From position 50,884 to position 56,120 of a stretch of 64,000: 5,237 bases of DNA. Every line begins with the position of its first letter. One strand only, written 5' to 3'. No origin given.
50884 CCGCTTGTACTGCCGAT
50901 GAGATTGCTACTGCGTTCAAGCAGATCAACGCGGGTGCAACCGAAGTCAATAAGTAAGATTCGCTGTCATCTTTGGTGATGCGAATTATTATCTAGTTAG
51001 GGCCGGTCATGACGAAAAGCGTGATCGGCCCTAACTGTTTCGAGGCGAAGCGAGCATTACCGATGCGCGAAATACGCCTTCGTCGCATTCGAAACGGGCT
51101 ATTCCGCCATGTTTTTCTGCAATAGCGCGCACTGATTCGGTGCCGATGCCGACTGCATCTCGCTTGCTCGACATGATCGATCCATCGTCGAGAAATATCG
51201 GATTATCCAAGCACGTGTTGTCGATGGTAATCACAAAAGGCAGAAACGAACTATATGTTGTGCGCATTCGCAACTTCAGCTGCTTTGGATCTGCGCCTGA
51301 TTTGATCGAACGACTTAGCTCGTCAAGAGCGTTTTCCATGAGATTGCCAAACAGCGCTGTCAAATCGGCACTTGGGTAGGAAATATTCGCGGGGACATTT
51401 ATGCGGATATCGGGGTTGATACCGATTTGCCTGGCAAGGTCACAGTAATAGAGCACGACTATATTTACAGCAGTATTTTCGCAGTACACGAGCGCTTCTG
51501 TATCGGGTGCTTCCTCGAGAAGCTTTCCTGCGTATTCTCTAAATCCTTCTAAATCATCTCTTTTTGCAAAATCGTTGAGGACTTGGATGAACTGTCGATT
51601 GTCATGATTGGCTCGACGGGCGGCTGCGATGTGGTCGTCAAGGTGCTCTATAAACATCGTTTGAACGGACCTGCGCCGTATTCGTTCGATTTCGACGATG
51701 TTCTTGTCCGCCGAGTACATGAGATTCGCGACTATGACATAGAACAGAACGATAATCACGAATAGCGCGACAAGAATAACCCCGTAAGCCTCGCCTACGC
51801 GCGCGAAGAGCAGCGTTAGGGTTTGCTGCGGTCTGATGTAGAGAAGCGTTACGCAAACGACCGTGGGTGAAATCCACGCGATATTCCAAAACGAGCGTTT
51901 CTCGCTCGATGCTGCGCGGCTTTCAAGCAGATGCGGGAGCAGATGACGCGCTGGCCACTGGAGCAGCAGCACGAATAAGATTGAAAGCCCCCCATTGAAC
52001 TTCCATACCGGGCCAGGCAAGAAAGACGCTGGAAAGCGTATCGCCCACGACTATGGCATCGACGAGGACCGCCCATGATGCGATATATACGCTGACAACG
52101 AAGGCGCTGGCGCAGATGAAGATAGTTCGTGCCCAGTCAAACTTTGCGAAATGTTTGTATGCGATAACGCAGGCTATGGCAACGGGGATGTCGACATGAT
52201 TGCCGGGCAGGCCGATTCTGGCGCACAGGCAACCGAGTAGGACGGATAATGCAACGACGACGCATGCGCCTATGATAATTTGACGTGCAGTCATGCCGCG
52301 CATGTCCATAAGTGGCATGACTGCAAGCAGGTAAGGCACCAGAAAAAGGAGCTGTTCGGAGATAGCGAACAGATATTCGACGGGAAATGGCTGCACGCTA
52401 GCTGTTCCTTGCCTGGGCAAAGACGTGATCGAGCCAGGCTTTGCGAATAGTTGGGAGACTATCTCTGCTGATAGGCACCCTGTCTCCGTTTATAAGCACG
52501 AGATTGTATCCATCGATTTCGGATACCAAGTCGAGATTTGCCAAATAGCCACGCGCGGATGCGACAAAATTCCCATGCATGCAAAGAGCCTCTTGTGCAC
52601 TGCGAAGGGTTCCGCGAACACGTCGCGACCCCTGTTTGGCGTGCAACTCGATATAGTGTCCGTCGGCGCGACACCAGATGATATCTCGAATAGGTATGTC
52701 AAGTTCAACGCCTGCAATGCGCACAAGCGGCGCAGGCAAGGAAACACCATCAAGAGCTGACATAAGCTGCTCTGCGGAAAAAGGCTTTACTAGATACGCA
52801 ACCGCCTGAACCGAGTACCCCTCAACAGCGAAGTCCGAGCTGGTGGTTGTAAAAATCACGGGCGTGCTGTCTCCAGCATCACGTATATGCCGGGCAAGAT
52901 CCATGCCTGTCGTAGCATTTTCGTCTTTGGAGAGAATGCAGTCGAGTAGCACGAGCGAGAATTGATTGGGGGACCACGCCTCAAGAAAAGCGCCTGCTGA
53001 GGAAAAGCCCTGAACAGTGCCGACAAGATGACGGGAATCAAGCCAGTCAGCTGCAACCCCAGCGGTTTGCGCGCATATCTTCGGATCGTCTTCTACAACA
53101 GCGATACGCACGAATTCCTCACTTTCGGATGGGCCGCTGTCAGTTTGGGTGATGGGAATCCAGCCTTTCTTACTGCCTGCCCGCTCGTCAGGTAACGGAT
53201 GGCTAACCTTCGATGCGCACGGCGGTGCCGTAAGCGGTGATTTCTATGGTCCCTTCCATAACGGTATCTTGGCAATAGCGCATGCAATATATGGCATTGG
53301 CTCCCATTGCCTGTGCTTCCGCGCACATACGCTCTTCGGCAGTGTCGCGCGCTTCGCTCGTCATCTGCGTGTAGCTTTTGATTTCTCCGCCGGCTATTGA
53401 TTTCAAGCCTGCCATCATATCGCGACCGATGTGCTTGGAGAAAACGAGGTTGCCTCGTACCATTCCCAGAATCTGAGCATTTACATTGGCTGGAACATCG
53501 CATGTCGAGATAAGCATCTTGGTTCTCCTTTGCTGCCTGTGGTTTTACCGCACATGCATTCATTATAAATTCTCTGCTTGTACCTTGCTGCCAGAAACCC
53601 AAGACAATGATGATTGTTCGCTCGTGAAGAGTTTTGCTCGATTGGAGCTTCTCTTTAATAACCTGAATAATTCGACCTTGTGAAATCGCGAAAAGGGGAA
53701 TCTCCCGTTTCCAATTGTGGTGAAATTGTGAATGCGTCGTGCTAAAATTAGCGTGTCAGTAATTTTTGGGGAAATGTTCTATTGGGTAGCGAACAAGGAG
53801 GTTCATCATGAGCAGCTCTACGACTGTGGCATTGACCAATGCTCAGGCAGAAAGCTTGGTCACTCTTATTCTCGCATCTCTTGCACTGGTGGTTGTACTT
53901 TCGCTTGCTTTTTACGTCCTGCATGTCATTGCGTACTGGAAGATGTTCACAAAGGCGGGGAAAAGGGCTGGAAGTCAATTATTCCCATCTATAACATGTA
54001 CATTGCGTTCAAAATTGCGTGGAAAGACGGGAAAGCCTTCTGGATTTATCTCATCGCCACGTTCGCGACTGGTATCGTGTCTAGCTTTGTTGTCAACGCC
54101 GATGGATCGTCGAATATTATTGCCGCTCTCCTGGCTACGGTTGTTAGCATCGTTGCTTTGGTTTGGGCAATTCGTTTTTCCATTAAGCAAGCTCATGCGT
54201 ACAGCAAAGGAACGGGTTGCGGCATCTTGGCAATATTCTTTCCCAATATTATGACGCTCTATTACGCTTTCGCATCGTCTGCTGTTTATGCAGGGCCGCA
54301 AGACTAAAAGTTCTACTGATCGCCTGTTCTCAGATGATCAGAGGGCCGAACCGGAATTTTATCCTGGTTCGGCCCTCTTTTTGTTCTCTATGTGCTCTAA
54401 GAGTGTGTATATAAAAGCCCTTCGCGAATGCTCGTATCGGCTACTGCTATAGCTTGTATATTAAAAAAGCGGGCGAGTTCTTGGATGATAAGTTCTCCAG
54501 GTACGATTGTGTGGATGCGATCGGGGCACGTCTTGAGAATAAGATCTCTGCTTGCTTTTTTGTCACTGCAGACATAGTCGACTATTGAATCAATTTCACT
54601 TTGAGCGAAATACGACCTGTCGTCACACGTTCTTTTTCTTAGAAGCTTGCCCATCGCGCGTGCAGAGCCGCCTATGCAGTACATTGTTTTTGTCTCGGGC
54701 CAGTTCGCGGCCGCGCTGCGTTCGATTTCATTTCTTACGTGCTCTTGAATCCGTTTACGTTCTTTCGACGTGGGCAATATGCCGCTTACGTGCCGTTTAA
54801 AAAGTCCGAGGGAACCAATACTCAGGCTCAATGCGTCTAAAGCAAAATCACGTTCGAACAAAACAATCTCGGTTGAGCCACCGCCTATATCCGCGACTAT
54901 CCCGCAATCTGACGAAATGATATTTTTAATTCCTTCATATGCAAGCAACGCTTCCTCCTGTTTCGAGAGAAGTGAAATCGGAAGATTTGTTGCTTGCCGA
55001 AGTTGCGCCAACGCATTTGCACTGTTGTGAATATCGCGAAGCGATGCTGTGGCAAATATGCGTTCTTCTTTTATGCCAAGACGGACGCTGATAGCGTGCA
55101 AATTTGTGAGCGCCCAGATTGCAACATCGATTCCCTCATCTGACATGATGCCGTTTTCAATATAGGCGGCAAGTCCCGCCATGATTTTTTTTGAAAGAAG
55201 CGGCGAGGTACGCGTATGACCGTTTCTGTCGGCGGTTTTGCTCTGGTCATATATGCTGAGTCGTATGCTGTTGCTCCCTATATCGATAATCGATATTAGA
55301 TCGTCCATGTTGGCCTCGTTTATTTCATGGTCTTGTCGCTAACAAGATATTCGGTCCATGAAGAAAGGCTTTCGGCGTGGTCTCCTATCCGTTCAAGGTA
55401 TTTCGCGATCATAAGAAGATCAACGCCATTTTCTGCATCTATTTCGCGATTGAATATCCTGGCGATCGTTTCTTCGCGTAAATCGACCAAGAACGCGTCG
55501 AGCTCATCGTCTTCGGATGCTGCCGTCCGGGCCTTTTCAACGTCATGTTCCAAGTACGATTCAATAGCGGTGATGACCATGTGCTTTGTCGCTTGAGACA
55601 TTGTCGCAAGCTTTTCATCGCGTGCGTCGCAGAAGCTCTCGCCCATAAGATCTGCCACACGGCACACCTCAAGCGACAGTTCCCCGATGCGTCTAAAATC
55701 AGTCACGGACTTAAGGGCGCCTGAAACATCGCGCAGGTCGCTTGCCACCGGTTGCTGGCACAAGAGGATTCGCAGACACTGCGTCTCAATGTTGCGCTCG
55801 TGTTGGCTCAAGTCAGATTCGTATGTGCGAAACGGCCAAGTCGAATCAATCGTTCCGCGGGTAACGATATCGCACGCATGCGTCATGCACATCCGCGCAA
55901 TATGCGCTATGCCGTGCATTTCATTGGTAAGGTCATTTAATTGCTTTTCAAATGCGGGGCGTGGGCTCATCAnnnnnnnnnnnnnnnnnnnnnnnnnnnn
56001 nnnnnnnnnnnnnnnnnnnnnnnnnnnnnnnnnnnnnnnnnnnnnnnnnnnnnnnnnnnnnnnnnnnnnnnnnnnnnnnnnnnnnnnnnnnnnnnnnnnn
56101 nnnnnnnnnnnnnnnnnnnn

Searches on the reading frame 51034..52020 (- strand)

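Call 86: search_protein_families(library=pfam, proteins=[window:51034-52020:-], max_evalue=0.00001)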
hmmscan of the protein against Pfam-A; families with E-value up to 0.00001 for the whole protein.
window:51034-52020:- (329 aa): 1 family
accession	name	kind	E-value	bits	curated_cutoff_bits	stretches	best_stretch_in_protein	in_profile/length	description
PF14501.12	HATPase_c_5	-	2.1e-10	40.9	22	1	218-323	4-101/102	GHKL domain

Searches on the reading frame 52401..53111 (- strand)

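Call 86: search_protein_families(library=pfam, proteins=[window:52401-53111:-], max_evalue=0.00001)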
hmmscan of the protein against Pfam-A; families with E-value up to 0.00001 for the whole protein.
window:52401-53111:- (237 aa): 2 families
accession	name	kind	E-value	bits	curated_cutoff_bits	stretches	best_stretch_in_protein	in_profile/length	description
PF00072.30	Response_reg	-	1.4e-14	54.7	30.2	1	3-120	1-110/111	Response regulator receiver domain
PF04397.21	LytTR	-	4.1e-13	49.8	22.6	1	139-226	6-97/98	LytTr DNA-binding domain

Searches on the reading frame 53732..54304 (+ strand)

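Call 86: search_protein_families(library=pfam, proteins=[window:53732-54304:+], max_evalue=0.00001)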
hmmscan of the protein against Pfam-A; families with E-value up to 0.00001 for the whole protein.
window:53732-54304:+ (191 aa): 1 family
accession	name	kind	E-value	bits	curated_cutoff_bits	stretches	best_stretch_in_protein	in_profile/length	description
PF18936.5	DUF5684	-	4.3e-13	50.1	27.4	1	80-189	1-81/81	Family of unknown function (DUF5684)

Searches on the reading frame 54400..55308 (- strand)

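Call 86: search_protein_families(library=pfam, proteins=[window:54400-55308:-], max_evalue=0.00001)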
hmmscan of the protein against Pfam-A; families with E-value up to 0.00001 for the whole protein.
window:54400-55308:- (303 aa): 1 family
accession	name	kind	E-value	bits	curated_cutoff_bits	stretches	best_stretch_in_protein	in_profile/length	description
PF02541.22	Ppx-GppA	-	2.3e-36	126.1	27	1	49-301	26-280/285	Ppx/GppA phosphatase family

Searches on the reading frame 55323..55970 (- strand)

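Call 86: search_protein_families(library=pfam, proteins=[window:55323-55970:-], max_evalue=0.00001)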
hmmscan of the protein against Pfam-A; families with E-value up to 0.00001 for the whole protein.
window:55323-55970:- (216 aa): 1 family
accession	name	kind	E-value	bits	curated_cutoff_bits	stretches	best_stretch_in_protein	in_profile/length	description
PF01895.24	PhoU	-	1.1e-26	93.4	23.5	2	122-205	2-88/89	PhoU domain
